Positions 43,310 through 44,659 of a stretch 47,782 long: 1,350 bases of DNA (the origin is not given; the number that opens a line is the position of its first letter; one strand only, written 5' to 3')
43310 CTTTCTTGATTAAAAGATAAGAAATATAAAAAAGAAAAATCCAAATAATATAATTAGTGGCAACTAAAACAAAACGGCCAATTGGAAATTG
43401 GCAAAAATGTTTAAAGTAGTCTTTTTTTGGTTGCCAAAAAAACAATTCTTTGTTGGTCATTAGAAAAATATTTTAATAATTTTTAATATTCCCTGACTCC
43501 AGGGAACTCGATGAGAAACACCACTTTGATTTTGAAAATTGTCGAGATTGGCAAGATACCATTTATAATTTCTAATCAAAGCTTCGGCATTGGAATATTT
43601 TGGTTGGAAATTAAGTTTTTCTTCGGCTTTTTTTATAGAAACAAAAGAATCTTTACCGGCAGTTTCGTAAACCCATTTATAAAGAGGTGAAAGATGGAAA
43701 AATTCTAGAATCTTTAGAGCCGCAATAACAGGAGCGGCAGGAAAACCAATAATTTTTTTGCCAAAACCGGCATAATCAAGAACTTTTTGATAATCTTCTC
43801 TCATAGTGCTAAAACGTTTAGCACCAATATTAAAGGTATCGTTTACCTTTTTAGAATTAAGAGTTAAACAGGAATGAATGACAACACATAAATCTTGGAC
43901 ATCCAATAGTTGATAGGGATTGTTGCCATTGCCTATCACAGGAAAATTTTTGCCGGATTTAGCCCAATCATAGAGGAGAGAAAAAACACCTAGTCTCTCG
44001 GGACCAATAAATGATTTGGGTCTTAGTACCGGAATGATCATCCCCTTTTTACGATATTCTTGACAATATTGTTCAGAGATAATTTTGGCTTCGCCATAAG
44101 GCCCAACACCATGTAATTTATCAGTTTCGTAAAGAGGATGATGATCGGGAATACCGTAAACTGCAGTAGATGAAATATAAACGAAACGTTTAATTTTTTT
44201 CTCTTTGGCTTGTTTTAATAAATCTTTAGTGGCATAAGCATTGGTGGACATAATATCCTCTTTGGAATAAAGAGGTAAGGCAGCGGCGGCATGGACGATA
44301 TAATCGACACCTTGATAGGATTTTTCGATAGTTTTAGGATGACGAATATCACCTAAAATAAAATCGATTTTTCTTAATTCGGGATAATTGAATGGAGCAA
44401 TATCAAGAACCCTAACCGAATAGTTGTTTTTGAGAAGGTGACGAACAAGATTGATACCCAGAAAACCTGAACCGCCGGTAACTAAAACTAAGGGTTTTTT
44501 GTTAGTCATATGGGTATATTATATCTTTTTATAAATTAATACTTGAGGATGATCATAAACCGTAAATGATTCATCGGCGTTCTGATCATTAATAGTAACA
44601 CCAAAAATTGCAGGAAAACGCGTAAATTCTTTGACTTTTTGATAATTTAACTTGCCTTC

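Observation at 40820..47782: Candidate polyprenyl-phosphate-pentose (decaprenyl-phosphoarabinose-like) donor pathway with three GT-C-type transferases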

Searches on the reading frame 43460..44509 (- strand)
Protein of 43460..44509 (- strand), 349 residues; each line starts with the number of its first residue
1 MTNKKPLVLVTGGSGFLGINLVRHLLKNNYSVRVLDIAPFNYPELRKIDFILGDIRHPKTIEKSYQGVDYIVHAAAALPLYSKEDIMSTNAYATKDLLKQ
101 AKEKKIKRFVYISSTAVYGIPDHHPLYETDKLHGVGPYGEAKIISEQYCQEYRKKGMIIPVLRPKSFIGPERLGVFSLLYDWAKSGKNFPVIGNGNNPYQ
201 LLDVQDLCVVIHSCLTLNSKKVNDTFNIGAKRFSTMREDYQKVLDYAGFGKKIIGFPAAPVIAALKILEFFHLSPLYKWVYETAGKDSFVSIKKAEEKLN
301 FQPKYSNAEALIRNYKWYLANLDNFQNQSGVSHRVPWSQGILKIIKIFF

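Call 4: search_protein_families(library=pfam, proteins=[window:43460-44509:-], max_evalue=0.01)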
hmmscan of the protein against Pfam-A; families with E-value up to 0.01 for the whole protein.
window:43460-44509:- (349 aa): 8 families
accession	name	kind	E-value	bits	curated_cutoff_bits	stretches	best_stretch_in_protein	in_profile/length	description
PF01370.27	Epimerase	-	1.1e-38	133.5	20.9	1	8-229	1-240/240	NAD dependent epimerase/dehydratase family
PF16363.11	GDP_Man_Dehyd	-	1.7e-22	80.8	27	1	9-309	1-327/332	GDP-mannose 4,6 dehydratase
PF01073.25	3Beta_HSD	-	6.4e-21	75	22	1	9-198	1-212/280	3-beta hydroxysteroid dehydrogenase/isomerase family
PF07993.18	NAD_binding_4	-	3.4e-15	56.3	20.1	1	45-170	60-210/258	Male sterility protein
PF13460.12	NAD_binding_10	-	3.7e-11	43.7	27.2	1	12-151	1-133/184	NAD(P)H-binding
PF04321.23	RmlD_sub_bind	-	9.6e-11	41.7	27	1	8-159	3-146/287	RmlD substrate binding domain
PF02719.21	Polysacc_synt_2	-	1.5e-10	41.2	20.2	1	8-114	1-128/293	Polysaccharide biosynthesis protein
PF05368.20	NmrA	-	5.3e-05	23.4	27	1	5-113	2-106/298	NmrA-like family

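Call 5: search_protein_families(library=ncbifam, proteins=[window:43460-44509:-], max_evalue=1)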
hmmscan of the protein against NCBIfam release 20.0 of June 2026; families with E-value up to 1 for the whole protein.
window:43460-44509:- (349 aa): 44 families (the best 25 are shown)
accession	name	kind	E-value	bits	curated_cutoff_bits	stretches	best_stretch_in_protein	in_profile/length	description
TIGR03466.1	HpnA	hypoth_equivalog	5.1e-30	104.5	367.65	1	8-171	3-174/327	hopanoid-associated sugar epimerase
TIGR01181.1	dTDP_gluc_dehyt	equivalog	2e-22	79.7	365.1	1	8-324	2-317/321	dTDP-glucose 4,6-dehydratase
TIGR01179.1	galE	equivalog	4.6e-21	75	262.3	1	8-159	2-168/332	UDP-glucose 4-epimerase GalE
TIGR04180.1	EDH_00030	hypoth_equivalog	3.6e-20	72.2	475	1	8-230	1-239/297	NAD-dependent 4,6-dehydratase LegB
NF042422.1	oxyalk_red_OleD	equivalog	7.5e-19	68.3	580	1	8-313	3-323/329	2-alkyl-3-oxoalkanoate reductase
NF042423.1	oxyalk_red_Shew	equivalog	2.1e-17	63.2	580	1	5-187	8-194/331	2-alkyl-3-oxoalkanoate reductase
TIGR01746.1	Thioester-redct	subfamily_domain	8.4e-17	61.5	213.35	2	60-176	81-204/371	thioester reductase domain-containing protein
TIGR02197.1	heptose_epim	equivalog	3.7e-15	55.9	274.6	1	8-152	1-152/316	ADP-glyceromanno-heptose 6-epimerase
NF043036.1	ErythonDh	equivalog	5.3e-15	55.4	325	1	8-158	3-169/321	D-erythronate dehydrogenase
NF052578.1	StrlDmthSdmBMthl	equivalog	1e-12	48.5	600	1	8-170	3-172/328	sterol demethylase protein SdmB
NF011728.1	PRK15181.1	equivalog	6.5e-11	41.8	760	1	11-152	21-179/348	Vi polysaccharide biosynthesis UDP-N-acetylglucosaminuronic acid C-4 epimerase TviC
TIGR01777.1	yfcH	hypoth_equivalog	4.5e-10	39.6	207.35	1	8-233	1-227/292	TIGR01777 family oxidoreductase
NF041293.1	G6PDh_Azf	equivalog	1.2e-09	37.9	400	1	8-119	5-120/252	NAD-dependent glucose-6-phosphate dehydrogenase Azf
TIGR03589.1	PseB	equivalog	1.2e-09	37.5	407.75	1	7-114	6-125/324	UDP-N-acetylglucosamine 4,6-dehydratase (inverting)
NF007582.0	PRK10217.1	equivalog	3.1e-09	36.4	698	2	101-324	121-337/355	dTDP-glucose 4,6-dehydratase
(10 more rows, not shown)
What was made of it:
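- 43460..44509 (-): Extended SDR (349 aa), a predicted auxiliary epimerase acting on the lipid-linked pentofuranose. It is far below every NCBIfam cutoff (call 5).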

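Call 16: search_solved_structures(query=window:43460-44509:-, max_evalue=1e-10)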
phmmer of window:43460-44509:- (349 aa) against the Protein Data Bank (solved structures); distinct sequences matched with E-value up to 1e-10: 36.
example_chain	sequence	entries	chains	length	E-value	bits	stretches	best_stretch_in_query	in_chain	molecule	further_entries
6wjb_A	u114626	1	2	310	1.7e-20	77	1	8-237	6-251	NAD-dependent epimerase/dehydratase family protein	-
6wj9_A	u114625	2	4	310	1.6e-19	73.7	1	8-237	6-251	NAD-dependent epimerase/dehydratase family protein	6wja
6jkg_A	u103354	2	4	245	6.2e-19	71.8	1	8-237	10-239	Sterol-4-alpha-carboxylate 3-dehydrogenase, decarboxylating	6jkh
4zrm_A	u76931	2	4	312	2e-18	70.2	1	8-270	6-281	UDP-glucose 4-epimerase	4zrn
6pmh_A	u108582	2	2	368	1.1e-17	67.8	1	7-323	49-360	UDP-glucose 4-epimerase related protein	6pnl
8rdg_A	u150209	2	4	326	5.2e-17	65.5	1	8-241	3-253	SDR family NAD(P)-dependent oxidoreductase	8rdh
1r6d_A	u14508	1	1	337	1.7e-16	63.8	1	8-248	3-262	TDP-glucose-4,6-dehydratase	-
8rdi_A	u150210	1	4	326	1.9e-16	63.7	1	8-241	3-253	SDR family NAD(P)-dependent oxidoreductase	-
1r66_A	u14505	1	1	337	2.3e-16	63.4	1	8-248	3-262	TDP-glucose-4,6-dehydratase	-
2hun_A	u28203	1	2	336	2.5e-14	56.7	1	8-254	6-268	336aa long hypothetical dTDP-glucose 4,6-dehydratase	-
4lk3_A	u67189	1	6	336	3.3e-14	56.3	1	7-253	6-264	UDP-glucuronic acid decarboxylase 1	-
4gll_A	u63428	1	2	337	5e-14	55.7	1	5-253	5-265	UDP-glucuronic acid decarboxylase 1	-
2b69_A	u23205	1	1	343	5.2e-14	55.6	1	5-253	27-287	UDP-glucuronate decarboxylase 1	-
4m55_A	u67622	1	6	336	6.3e-14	55.3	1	7-253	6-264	UDP-glucuronic acid decarboxylase 1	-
1sb8_A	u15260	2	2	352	5.2e-13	52.3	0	7-152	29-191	wbpP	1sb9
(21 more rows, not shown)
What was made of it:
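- The closest solved structures are NDP-sugar enzymes (call 16).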

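Call 94: search_dna_similar(query=window:43460-44509:-, collection=plasmids, mode=protein, max_evalue=1e-15, max_rows=40)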
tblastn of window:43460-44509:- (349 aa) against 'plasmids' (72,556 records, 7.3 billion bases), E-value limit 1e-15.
Records with a match: 120; places in all: 125; records where one place covers at least 80% of the query: 99.
Best place of each record, by identity: <60% 120.
By first word of the organism name: Streptomyces 15; Bacteroides 13; Bacillus 8; Parabacteroides 6; Halobaculum 6; Sinorhizobium 5; Haladaptatus 5; Haloterrigena 4; Mesorhizobium 3; Haloprofundus 3; and 38 more.
By predicted mobility (MOB-suite, as given by PLSDB): non-mobilizable 102; conjugative 11; mobilizable 7.
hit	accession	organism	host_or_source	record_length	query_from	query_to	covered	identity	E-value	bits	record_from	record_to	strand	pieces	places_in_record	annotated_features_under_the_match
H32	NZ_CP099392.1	Natronococcus sp. CG52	cell culture,salt lake sediment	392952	8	346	97%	48.5%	2e-103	340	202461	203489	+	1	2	NAD(P)-dependent oxidoreductase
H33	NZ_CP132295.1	Natronococcus sp. AD-5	cell culture,sediment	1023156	8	346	97%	48.5%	4e-103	339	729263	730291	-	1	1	record has no annotation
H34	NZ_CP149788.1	Haloterrigena sp. KLK7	cell culture,salt lake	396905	8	346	97%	46.1%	3e-100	331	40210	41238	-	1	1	NAD-dependent epimerase/dehydratase family protein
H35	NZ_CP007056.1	Halostagnicola larsenii XH-48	-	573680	8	346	97%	45.1%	6e-98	324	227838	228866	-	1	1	NAD(P)-dependent oxidoreductase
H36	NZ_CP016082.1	Streptomyces sp. SAT1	Adenophora trachelioides Maxim.,single ...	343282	8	349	98%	38.8%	1e-78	269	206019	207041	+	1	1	NAD-dependent epimerase/dehydratase family protein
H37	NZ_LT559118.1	Nonomuraea gerenzanensis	-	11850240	8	349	98%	37.5%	6e-74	255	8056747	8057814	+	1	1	none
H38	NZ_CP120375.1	Sinorhizobium garamanticum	Argyrolobium uniflorum,Cell culture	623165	8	345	97%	35.4%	2e-60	216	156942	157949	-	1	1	NAD-dependent epimerase/dehydratase family protein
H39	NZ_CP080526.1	Mesorhizobium sp. AR07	Oxytropis sp.,Cell culture,root nodule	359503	8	349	98%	34.1%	7e-60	215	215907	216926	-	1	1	NAD-dependent epimerase/dehydratase family protein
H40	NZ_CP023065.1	Sinorhizobium sp. CCBAU 05631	G.max,nodule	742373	8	345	97%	34.2%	1e-58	211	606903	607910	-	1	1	NAD-dependent epimerase/dehydratase family protein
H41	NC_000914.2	Sinorhizobium fredii NGR234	-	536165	8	345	97%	33.9%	2e-58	211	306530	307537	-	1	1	NAD-dependent epimerase/dehydratase family protein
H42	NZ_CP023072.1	Sinorhizobium fredii CCBAU 83666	G.max,nodule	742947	8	345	97%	33.6%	9e-57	206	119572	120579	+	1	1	NAD-dependent epimerase/dehydratase family protein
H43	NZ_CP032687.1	Rhizobium sp. CCGE531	Phaseolus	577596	8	345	97%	33.3%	3e-58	210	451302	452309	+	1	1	NAD-dependent epimerase/dehydratase family protein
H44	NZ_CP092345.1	Rhizobium gallicum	Phaseolus vulgaris,Cell culture,nodule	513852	8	345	97%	33.3%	4e-55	201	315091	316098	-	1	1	NAD-dependent epimerase/dehydratase family protein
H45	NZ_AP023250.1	Mesorhizobium sp. 131-2-5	Lotus japonicus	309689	8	345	97%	32.7%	7e-56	203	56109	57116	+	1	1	NAD-dependent epimerase/dehydratase family protein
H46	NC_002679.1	Mesorhizobium japonicum MAFF 303099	-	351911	8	345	97%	32.7%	7e-56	203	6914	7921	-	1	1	NAD-dependent epimerase/dehydratase family protein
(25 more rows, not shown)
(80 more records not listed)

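Call 95: get_annotated_region(hit=H34, flank=8000)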
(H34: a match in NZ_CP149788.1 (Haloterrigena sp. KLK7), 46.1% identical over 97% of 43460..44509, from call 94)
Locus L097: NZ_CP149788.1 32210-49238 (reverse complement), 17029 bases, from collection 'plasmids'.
description: Haloterrigena sp. KLK7 plasmid unnamed1, complete sequence
organism: Haloterrigena sp. KLK7 (NCBI taxid 3132747)
taxonomy: Archaea; Euryarchaeota; Halobacteria; Halobacteriales; Natrialbaceae; Haloterrigena; Haloterrigena sp. KLK7
host: -; source: cell culture,salt lake; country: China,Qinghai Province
typing (MOB-suite, as given by PLSDB): non-mobilizable
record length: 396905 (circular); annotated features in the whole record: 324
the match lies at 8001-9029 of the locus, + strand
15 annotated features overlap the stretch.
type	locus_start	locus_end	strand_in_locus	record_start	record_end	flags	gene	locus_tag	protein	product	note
CDS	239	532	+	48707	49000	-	-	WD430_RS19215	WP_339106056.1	hypothetical protein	-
CDS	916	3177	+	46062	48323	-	-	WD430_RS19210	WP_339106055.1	AAA domain-containing protein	-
CDS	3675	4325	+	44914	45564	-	-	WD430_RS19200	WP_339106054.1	hypothetical protein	-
CDS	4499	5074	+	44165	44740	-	-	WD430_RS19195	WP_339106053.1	DoxX family protein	-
CDS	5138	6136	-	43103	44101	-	-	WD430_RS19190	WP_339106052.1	lysylphosphatidylglycerol synthase transmembrane domain-containing protein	-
CDS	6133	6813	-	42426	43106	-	-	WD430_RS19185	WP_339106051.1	PHP domain-containing protein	-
CDS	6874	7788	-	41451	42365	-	-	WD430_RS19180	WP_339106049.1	decaprenyl-phosphate phosphoribosyltransferase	-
CDS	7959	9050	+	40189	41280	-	-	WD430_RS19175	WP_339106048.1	NAD-dependent epimerase/dehydratase family protein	-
CDS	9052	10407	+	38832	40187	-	-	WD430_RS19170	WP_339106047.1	DolP-mannose mannosyltransferase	GO:0035269 - protein O-linked mannosylation [Evidence IEA]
CDS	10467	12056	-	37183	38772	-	-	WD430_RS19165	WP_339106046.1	glycosyltransferase family 39 protein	-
CDS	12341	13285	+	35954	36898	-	-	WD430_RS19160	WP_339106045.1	DMT family transporter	GO:0055085 - transmembrane transport [Evidence IEA]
CDS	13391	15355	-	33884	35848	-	-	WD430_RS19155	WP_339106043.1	ATP-binding protein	-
CDS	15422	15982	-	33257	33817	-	-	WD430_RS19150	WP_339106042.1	hypothetical protein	-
CDS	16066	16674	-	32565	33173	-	-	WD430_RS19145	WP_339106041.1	metal-dependent hydrolase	-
CDS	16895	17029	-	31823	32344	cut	-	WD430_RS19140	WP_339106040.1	pyridoxamine 5'-phosphate oxidase family protein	GO:0008615 - pyridoxine biosynthetic process [Evidence IEA]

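Call 96: get_annotated_region(hit=H43, flank=8000)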
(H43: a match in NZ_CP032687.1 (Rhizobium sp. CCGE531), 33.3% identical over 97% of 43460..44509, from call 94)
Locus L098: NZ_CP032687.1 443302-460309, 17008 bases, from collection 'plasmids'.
description: Rhizobium sp. CCGE531 plasmid pRCCGE531b, complete sequence
organism: Rhizobium sp. CCGE531 (NCBI taxid 2364271)
taxonomy: Bacteria; Pseudomonadota; Alphaproteobacteria; Hyphomicrobiales; Rhizobiaceae; Rhizobium; Rhizobium sp. CCGE531
host: -; source: Phaseolus; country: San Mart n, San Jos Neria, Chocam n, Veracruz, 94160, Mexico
typing (MOB-suite, as given by PLSDB): conjugative; relaxase MOBQ; mating-pair formation MPF_T
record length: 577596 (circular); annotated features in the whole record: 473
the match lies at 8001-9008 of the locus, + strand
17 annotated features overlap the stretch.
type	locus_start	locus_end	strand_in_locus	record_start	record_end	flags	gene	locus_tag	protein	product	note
CDS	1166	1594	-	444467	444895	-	-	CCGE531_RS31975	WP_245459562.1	hypothetical protein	-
CDS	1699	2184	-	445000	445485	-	-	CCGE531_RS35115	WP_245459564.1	hypothetical protein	-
CDS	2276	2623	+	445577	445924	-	-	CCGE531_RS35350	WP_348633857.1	hypothetical protein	-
CDS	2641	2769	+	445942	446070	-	-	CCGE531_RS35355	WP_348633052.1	hypothetical protein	-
CDS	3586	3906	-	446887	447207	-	-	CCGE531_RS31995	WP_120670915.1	hypothetical protein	-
CDS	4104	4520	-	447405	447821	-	-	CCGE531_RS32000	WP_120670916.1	multiubiquitin domain-containing protein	-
CDS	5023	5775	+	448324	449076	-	-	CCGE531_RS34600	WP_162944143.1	hypothetical protein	-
CDS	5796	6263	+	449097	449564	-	-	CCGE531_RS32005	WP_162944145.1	hypothetical protein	-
CDS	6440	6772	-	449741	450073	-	-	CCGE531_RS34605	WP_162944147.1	hypothetical protein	-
CDS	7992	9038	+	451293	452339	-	-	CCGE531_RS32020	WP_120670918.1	NAD-dependent epimerase/dehydratase family protein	-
CDS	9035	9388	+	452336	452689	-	-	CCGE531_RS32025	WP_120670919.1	SMR family transporter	-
CDS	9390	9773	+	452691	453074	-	-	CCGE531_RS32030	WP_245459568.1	hypothetical protein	-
CDS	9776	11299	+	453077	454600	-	-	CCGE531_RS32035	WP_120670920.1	GMC family oxidoreductase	-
CDS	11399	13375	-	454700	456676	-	-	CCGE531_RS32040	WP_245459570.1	hypothetical protein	-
CDS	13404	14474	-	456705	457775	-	-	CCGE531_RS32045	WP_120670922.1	NAD(P)-dependent oxidoreductase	-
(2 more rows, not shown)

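Call 97: get_annotated_region(hit=H36, flank=8000)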
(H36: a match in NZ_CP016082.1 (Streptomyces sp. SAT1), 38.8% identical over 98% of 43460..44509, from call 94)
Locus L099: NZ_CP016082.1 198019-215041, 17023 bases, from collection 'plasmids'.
description: Streptomyces sp. SAT1 plasmid unnamed2, complete sequence
organism: Streptomyces sp. SAT1 (NCBI taxid 1849967)
taxonomy: Bacteria; Actinomycetota; Actinomycetes; Kitasatosporales; Streptomycetaceae; Streptomyces; Streptomyces sp. SAT1
host: -; source: Adenophora trachelioides Maxim.,single colony; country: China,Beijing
typing (MOB-suite, as given by PLSDB): non-mobilizable
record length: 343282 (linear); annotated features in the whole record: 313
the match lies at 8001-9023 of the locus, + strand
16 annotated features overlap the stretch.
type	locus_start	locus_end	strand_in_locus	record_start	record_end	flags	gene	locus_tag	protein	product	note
CDS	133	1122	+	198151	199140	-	-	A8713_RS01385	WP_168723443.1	alpha/beta hydrolase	-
CDS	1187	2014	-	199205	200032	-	-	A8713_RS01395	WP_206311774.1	DUF1206 domain-containing protein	-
CDS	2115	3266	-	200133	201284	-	-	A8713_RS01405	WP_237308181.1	ADP-ribosylglycohydrolase family protein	-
CDS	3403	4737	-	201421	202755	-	-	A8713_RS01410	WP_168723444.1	aspartate aminotransferase family protein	-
CDS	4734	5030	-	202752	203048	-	-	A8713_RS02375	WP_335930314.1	DUF6309 family protein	-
CDS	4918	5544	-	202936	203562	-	-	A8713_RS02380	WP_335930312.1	DUF6309 family protein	-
CDS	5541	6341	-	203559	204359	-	-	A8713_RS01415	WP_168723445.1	phytanoyl-CoA dioxygenase family protein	-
CDS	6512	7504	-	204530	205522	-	-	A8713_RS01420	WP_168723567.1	aldo/keto reductase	-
CDS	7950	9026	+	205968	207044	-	-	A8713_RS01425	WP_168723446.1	NAD-dependent epimerase/dehydratase family protein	-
CDS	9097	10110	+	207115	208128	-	-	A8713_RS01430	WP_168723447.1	UbiA prenyltransferase family protein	-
CDS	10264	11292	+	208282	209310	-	-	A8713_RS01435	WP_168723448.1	glycosyltransferase family 2 protein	-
CDS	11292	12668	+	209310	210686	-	-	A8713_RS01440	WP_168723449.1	endonuclease/exonuclease/phosphatase family protein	-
CDS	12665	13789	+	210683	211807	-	-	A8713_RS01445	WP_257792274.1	glycosyltransferase family 2 protein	-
CDS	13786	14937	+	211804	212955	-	-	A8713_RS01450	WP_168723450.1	lysylphosphatidylglycerol synthase domain-containing protein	-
CDS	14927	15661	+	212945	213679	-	-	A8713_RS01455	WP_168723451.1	polysaccharide deacetylase family protein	-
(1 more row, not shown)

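Call 99: get_annotated_region(hit=H41, flank=9000)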
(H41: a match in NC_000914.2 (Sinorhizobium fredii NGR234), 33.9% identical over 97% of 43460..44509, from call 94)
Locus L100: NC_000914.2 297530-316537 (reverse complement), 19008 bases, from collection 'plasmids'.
description: Sinorhizobium fredii NGR234 plasmid pNGR234a, complete sequence
organism: Sinorhizobium fredii NGR234 (NCBI taxid 394)
taxonomy: Bacteria; Pseudomonadota; Alphaproteobacteria; Hyphomicrobiales; Rhizobiaceae; Sinorhizobium; Sinorhizobium fredii; Sinorhizobium fredii NGR234
host: -; source: -; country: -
typing (MOB-suite, as given by PLSDB): conjugative; replicon rep_cluster_473; relaxase MOBQ; mating-pair formation MPF_T
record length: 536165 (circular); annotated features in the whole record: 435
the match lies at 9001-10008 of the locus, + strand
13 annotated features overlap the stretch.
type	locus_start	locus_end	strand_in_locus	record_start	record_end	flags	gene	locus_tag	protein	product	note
CDS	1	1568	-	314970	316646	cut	nodU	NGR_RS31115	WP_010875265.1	nodulation protein NodU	-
CDS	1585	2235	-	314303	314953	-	nodS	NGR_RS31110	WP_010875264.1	nodulation methyltransferase NodS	-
CDS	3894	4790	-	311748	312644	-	istB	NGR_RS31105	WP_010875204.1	IS21-like element helper ATPase IstB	-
CDS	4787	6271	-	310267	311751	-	istA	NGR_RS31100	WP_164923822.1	IS21 family transposase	-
CDS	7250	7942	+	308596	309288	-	-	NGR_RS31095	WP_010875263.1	hypothetical protein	-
CDS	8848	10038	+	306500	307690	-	-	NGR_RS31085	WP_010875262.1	NAD-dependent epimerase/dehydratase family protein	-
CDS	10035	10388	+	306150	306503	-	-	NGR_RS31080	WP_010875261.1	SMR family transporter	-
CDS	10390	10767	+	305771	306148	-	-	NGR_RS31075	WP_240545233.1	hypothetical protein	-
CDS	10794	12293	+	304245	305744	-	-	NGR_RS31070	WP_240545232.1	GMC family oxidoreductase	-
CDS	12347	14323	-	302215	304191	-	-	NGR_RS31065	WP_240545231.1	hypothetical protein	-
CDS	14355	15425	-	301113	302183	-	-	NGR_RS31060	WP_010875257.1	NAD(P)-dependent oxidoreductase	-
CDS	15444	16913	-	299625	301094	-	-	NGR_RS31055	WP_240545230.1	UbiA family prenyltransferase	-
CDS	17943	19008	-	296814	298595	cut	-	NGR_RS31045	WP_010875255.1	ThiF family adenylyltransferase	-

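Call 100: get_annotated_region(hit=H32, flank=8000)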
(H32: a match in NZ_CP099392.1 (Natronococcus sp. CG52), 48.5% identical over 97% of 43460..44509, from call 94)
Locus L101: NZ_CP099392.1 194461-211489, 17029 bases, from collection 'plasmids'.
description: Natronococcus sp. CG52 plasmid unnamed1, complete sequence
organism: Natronococcus sp. CG52 (NCBI taxid 2951804)
taxonomy: Archaea; Euryarchaeota; Halobacteria; Halobacteriales; Natrialbaceae; Natronococcus; Natronococcus sp. CG52
host: -; source: cell culture,salt lake sediment; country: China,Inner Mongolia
typing (MOB-suite, as given by PLSDB): non-mobilizable
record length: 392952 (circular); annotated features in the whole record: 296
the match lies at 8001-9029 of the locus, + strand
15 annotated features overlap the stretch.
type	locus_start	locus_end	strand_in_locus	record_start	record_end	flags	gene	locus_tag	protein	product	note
CDS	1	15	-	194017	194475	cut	-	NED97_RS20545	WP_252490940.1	GAF domain-containing protein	-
CDS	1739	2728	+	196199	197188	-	-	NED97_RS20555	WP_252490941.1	asparaginase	-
CDS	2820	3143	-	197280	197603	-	-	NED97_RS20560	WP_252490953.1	hypothetical protein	-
CDS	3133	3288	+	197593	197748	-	-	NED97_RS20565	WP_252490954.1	hypothetical protein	-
CDS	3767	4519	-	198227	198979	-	-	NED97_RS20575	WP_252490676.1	YqcI/YcgG family protein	-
CDS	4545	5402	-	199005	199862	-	cysC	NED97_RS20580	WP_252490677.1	adenylyl-sulfate kinase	GO:0006790 - sulfur compound metabolic process [Evidence IEA]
CDS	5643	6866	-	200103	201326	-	-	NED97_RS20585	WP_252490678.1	sulfotransferase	-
CDS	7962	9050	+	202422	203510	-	-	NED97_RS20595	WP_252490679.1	NAD(P)-dependent oxidoreductase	-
CDS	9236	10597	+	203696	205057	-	-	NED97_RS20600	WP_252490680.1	DolP-mannose mannosyltransferase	GO:0035269 - protein O-linked mannosylation [Evidence IEA]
CDS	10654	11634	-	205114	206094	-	-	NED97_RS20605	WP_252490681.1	lysylphosphatidylglycerol synthase transmembrane domain-containing protein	-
CDS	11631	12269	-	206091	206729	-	-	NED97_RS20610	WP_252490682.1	PHP domain-containing protein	-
CDS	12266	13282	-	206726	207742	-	-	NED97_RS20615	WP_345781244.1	UbiA prenyltransferase family protein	-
CDS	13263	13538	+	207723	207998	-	-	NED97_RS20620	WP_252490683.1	hypothetical protein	-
CDS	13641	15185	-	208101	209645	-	-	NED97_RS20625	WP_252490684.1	glycosyltransferase family 39 protein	-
CDS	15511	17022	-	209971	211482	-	-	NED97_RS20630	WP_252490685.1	ATP-binding protein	-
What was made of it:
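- Closest known: Uncharacterised UbiA-SDR-GT39 loci on haloarchaeal megaplasmids. Same: These lie beside a DPPRS-annotated UbiA, a phosphoesterase and two PMT-like GT-C genes (calls 94, 95, 100).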
